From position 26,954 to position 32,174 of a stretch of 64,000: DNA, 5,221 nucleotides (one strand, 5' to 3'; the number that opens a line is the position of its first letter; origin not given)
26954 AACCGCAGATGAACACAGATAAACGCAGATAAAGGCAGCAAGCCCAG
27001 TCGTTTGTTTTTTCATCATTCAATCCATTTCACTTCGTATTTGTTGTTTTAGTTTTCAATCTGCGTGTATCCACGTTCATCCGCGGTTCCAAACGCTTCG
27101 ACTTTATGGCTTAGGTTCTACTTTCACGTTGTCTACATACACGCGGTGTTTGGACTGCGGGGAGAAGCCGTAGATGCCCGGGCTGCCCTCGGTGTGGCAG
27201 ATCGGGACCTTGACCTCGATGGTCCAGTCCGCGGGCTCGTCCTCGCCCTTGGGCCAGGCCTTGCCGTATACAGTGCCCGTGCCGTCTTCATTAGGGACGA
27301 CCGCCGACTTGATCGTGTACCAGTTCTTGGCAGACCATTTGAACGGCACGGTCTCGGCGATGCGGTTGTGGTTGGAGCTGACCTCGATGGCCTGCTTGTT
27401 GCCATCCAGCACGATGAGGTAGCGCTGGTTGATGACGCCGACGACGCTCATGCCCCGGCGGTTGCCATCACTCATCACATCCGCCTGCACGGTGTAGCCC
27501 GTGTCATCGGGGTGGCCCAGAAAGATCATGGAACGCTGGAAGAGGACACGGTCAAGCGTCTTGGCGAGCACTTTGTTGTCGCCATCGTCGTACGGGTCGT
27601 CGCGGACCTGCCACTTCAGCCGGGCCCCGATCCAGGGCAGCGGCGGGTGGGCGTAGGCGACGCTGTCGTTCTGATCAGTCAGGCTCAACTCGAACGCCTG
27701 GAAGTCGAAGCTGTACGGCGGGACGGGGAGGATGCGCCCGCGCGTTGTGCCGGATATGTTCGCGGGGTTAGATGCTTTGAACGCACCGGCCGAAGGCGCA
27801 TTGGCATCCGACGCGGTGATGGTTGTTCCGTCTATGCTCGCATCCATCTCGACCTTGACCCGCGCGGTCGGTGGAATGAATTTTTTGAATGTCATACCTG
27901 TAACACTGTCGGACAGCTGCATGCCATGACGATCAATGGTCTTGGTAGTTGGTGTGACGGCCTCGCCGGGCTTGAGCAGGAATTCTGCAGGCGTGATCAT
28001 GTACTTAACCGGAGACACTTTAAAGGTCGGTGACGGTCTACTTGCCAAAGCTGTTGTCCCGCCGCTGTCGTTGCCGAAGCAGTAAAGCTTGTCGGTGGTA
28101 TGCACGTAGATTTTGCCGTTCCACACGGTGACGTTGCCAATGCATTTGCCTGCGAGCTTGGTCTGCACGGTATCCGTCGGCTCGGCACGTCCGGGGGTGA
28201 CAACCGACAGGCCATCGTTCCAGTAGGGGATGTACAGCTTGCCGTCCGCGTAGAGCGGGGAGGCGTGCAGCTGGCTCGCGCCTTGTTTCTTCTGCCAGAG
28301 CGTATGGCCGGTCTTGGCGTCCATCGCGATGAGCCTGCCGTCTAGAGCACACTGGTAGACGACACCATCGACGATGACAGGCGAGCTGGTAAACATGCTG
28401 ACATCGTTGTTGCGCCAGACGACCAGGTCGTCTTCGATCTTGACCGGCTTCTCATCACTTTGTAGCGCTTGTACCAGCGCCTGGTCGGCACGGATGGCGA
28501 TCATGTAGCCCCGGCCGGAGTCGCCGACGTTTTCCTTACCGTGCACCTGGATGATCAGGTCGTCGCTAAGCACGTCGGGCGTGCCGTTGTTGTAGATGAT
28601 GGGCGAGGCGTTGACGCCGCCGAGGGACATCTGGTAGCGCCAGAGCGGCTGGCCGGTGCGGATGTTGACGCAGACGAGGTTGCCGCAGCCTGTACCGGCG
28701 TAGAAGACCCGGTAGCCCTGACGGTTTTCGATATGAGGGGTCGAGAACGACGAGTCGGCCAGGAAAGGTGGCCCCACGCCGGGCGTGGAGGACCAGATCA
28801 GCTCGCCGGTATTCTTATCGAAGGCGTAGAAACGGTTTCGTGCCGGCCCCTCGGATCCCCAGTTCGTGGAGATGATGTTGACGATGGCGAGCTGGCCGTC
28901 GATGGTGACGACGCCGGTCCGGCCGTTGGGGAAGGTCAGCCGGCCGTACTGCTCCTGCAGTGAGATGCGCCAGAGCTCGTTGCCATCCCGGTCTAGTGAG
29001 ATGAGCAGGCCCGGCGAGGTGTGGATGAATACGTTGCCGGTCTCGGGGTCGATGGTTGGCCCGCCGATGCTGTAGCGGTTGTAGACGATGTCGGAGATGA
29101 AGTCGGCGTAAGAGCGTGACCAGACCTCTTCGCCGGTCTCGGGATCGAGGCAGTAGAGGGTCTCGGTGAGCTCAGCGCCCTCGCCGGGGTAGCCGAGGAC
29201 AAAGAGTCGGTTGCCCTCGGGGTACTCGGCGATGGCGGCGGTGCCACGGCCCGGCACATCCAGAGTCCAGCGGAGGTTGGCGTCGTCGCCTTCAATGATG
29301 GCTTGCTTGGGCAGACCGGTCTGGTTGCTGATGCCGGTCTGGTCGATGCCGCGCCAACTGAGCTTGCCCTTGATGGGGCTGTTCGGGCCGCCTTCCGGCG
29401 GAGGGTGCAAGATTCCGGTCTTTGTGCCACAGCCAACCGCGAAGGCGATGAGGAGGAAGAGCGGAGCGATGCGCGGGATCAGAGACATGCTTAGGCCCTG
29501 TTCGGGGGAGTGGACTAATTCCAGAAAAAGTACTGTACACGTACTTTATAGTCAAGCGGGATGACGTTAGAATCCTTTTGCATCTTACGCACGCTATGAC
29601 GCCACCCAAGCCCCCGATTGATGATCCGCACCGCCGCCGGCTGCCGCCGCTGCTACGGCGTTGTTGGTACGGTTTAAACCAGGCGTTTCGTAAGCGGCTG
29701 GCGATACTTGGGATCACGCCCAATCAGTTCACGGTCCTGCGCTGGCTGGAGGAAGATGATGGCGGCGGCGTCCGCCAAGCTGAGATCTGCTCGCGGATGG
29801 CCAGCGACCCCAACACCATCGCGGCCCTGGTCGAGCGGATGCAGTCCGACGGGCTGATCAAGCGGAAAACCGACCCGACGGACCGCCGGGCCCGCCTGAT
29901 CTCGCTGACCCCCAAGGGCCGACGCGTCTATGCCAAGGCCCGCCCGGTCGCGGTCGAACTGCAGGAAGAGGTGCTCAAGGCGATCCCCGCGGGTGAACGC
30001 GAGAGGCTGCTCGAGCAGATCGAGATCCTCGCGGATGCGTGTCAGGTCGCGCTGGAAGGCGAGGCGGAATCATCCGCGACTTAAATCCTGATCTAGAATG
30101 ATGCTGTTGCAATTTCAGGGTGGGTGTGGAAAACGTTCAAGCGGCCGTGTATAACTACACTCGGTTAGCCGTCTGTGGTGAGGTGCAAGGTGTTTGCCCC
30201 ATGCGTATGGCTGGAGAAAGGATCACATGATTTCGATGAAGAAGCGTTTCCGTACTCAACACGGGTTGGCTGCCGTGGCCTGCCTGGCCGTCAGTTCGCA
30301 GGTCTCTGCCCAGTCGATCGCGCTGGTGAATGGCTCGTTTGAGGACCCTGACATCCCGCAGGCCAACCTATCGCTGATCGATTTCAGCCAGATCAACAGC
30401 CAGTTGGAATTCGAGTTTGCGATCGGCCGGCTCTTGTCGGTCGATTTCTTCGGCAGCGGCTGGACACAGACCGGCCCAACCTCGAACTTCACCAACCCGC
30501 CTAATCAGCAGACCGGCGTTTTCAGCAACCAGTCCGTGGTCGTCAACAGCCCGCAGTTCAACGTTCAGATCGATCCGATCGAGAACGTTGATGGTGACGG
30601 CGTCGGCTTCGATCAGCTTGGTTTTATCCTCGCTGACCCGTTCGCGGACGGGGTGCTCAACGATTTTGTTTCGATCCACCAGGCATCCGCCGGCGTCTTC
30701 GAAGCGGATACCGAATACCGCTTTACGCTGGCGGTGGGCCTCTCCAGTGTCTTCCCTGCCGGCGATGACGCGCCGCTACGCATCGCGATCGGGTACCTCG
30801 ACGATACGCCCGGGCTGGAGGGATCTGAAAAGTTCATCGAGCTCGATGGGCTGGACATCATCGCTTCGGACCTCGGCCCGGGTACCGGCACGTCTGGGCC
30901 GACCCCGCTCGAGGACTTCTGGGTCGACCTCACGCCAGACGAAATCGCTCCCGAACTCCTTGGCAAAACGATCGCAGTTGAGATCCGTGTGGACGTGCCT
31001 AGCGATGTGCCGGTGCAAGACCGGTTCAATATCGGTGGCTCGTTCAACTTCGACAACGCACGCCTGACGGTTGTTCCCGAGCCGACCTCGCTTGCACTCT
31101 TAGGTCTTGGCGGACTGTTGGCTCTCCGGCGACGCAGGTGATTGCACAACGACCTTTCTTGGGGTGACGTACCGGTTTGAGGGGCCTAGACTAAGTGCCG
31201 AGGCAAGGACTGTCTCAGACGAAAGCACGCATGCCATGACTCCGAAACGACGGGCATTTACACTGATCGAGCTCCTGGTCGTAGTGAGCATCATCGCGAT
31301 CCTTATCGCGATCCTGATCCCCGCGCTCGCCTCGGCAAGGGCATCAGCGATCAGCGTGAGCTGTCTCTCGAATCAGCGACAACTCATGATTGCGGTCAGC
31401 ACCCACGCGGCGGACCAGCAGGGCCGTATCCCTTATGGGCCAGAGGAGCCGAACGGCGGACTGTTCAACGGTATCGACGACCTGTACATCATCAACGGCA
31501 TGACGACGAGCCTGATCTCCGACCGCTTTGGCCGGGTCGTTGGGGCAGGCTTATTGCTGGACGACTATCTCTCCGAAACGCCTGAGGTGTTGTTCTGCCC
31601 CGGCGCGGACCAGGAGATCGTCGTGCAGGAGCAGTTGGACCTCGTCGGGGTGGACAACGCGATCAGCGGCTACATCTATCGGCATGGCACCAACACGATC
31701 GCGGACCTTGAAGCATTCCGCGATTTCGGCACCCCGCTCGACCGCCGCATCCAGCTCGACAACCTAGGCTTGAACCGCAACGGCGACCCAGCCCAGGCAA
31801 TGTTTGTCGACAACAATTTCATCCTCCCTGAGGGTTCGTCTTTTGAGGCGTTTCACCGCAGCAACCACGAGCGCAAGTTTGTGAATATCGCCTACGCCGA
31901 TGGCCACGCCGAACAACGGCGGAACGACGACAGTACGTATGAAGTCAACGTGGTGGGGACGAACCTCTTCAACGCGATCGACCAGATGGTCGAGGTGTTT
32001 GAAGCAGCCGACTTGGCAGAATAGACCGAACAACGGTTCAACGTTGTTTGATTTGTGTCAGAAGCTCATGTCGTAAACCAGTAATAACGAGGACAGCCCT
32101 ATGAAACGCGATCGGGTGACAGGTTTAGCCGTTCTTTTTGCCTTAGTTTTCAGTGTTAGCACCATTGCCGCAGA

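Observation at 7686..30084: Candidate undescribed system: MarR-controlled 17-gene operon for a modified aromatic metabolite or cofactor with no PKS/NRPS core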

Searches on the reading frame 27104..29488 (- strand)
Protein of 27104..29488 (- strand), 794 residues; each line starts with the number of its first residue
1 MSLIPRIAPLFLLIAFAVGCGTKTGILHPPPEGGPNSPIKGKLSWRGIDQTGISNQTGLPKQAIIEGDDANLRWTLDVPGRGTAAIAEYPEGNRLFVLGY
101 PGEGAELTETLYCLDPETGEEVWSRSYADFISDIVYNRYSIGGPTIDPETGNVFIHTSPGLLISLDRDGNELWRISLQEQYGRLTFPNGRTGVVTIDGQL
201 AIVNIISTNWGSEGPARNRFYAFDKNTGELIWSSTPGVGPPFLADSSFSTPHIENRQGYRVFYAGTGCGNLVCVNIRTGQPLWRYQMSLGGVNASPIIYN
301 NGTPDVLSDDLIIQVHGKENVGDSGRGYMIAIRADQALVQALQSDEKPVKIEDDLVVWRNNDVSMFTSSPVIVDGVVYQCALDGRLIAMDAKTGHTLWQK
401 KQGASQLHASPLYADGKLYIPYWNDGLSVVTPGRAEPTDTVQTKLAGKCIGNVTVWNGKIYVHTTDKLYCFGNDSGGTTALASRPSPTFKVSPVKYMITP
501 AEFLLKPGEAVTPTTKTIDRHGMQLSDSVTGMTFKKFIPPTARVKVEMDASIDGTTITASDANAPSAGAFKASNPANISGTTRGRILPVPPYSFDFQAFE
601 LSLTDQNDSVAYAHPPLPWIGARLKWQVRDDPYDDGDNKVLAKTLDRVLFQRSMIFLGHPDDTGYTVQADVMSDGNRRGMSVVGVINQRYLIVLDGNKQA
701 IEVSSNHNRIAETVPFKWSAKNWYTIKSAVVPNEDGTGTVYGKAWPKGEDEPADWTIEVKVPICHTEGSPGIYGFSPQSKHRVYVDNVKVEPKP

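Call 3: search_protein_families(library=pfam, proteins=[window:27104-29488:-])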
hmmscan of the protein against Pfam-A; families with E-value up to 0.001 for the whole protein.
window:27104-29488:- (794 aa): 3 families
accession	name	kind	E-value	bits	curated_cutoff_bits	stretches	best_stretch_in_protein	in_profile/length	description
PF13360.13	PQQ_2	-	1e-29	104.3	27.6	2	109-321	3-181/233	Outer membrane protein assembly factor BamB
PF13570.13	Beta-prop_ACSF4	-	1.7e-15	57.7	133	2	350-425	119-195/329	Beta-alanine-activating enzyme, beta-propeller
PF01011.28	PQQ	-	8e-13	48.4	26.7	1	364-406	47-89/595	Glucose/ethanol/alcohol dehydrogenase, beta-propeller domain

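Call 5: search_protein_families(library=ncbifam, proteins=[window:27104-29488:-], max_evalue=0.01)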
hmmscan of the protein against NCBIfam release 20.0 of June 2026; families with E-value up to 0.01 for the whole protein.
window:27104-29488:- (794 aa): 7 families
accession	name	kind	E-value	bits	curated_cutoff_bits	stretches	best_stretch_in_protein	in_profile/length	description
TIGR03300.1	assembly_YfgL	equivalog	3.8e-19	68.6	285.2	2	110-289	76-220/377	outer membrane protein assembly factor BamB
NF008351.0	PRK11138.1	equivalog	9.4e-15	54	423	2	367-406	249-288/394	outer membrane protein assembly factor BamB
TIGR03075.1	PQQ_enz_alc_DH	subfamily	2e-13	49.8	480.05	2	370-404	65-505/530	PQQ-dependent dehydrogenase, methanol/ethanol family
TIGR04528.1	acido_non_PQQ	subfamily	6.3e-11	41.7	650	0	363-400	47-83/493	acido-empty-quinoprotein group A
NF041516.1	PA2928_fam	subfamily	5.9e-07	29.2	70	1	385-430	70-116/376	PA2928 family protein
TIGR03074.1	PQQ_membr_DH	subfamily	1.5e-05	23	832.65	1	364-403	203-242/783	membrane-bound PQQ-dependent dehydrogenase, glucose/quinate/shikimate family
NF053615.1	SerThrKinAfsKStmc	equivalog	0.00029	19.6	1300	0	364-400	564-599/809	protein serine/threonine kinase AfsK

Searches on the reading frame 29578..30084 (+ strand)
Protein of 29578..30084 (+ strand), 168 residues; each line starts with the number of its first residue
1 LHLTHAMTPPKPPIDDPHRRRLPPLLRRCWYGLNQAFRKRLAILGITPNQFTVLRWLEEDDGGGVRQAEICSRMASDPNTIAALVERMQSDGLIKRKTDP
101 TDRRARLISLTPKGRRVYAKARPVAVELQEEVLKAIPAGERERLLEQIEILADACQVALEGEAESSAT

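Call 4: search_protein_families(library=pfam, proteins=[window:29578-30084:+])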
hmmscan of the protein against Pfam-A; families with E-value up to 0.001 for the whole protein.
window:29578-30084:+ (168 aa): 4 families
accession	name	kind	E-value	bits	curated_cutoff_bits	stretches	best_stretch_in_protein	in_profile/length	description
PF12802.13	MarR_2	-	5.3e-13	49.4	27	1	44-105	1-61/61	MarR family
PF01047.28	MarR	-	1.5e-10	41.2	24.6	1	46-104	1-57/59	MarR family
PF13463.12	HTH_27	-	2.3e-07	31.4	22.2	1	47-114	2-68/68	Winged helix DNA-binding domain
PF22381.2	Staph_reg_Sar_Rot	-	0.00066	20.2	27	1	44-117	10-81/85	Transcriptional regulator SarA/Rot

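Call 6: search_protein_families(library=ncbifam, proteins=[window:29578-30084:+], max_evalue=0.01)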
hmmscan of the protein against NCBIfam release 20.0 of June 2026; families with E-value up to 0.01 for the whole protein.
window:29578-30084:+ (168 aa): 15 families
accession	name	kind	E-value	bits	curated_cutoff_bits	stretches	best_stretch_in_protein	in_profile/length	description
NF041230.1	BagL_FevM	exception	1.7e-16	60.6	230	1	20-151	14-141/145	MarR family transcriptional regulator BagL/FevM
NF053777.1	Saro0803TransReg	equivalog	5.6e-15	55.3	200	1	27-142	16-129/140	Saro_0803 family transcriptional regulator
NF045593.1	bilirub_TF_BilQ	equivalog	5.5e-12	45.6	125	1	39-152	21-132/135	bilirubin utilization transcriptional regulator BilQ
TIGR02337.1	HpaR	equivalog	3e-10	40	121.2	1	35-146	15-124/130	homoprotocatechuate degradation operon regulator HpaR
NF052638.1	TransRegOhrRVib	equivalog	1.3e-09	37.9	200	1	35-129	24-116/141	transcriptional regulator OhrR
NF052438.1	TransRegRv0880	equivalog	7.6e-07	29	220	1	35-152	21-136/143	Rv0880 family HTH-type transcriptional regulator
NF008565.1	PRK11512.1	equivalog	8.1e-07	29.1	240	1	39-142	31-133/144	multiple antibiotic resistance transcriptional regulator MarR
NF002926.0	PRK03573.1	equivalog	1e-06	28.7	120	1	77-151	59-133/144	transcriptional regulator SlyA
TIGR04472.1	reg_rSAM_mob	hypoth_equivalog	3.7e-06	27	240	1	52-132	35-113/141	radical SAM mobile pair system MarR family transcriptional regulator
NF053635.1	TransRegRv3488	equivalog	1e-05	25.7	140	1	77-134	39-97/98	Rv3488 family transcriptional regulator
NF053755.1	MsvR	equivalog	9.8e-05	22.2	220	1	51-159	16-119/236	transcriptional factor MsvR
NF050133.1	TransRegFabT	equivalog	0.00026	21.3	200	1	68-148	47-127/138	fatty acid biosynthesis transcriptional regulator FabT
NF008122.0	PRK10870.1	equivalog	0.00052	19.8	157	1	40-147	47-153/176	transcriptional repressor MprA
NF008273.0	PRK11050.1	equivalog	0.002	17.8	153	1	61-122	51-106/156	manganese-binding transcriptional regulator MntR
NF053814.1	teico_TcaR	equivalog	0.0026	17.9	170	1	45-151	35-141/151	MarR family transcriptional regulator TcaR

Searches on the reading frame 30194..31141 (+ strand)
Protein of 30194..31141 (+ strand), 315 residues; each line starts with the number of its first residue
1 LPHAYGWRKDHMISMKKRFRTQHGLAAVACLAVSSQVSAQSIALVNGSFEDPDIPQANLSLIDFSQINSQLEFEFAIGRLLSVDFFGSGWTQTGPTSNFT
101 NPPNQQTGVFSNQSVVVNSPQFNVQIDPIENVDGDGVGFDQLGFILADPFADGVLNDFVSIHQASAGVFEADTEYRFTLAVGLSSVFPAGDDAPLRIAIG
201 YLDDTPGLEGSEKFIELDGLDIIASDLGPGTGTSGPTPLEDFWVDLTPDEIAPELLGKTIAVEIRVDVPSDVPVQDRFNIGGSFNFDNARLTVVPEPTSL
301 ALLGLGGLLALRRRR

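Call 52: search_protein_families(library=pfam, proteins=[window:30194-31141:+])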
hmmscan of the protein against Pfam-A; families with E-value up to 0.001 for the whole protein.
window:30194-31141:+ (315 aa): 1 family
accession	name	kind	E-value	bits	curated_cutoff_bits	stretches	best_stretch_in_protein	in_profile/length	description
PF07589.16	PEP-CTERM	-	1.3e-05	25.5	20.7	1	294-315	2-24/24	PEP-CTERM motif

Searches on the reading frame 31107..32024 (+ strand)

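Call 52: search_protein_families(library=pfam, proteins=[window:31107-32024:+])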
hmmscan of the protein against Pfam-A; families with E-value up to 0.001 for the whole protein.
window:31107-32024:+ (305 aa): 1 family
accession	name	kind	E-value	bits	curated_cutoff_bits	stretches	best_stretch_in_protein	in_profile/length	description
PF07963.17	N_methyl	-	3.8e-08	33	21.2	1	47-70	3-26/27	Prokaryotic N-terminal methylation motif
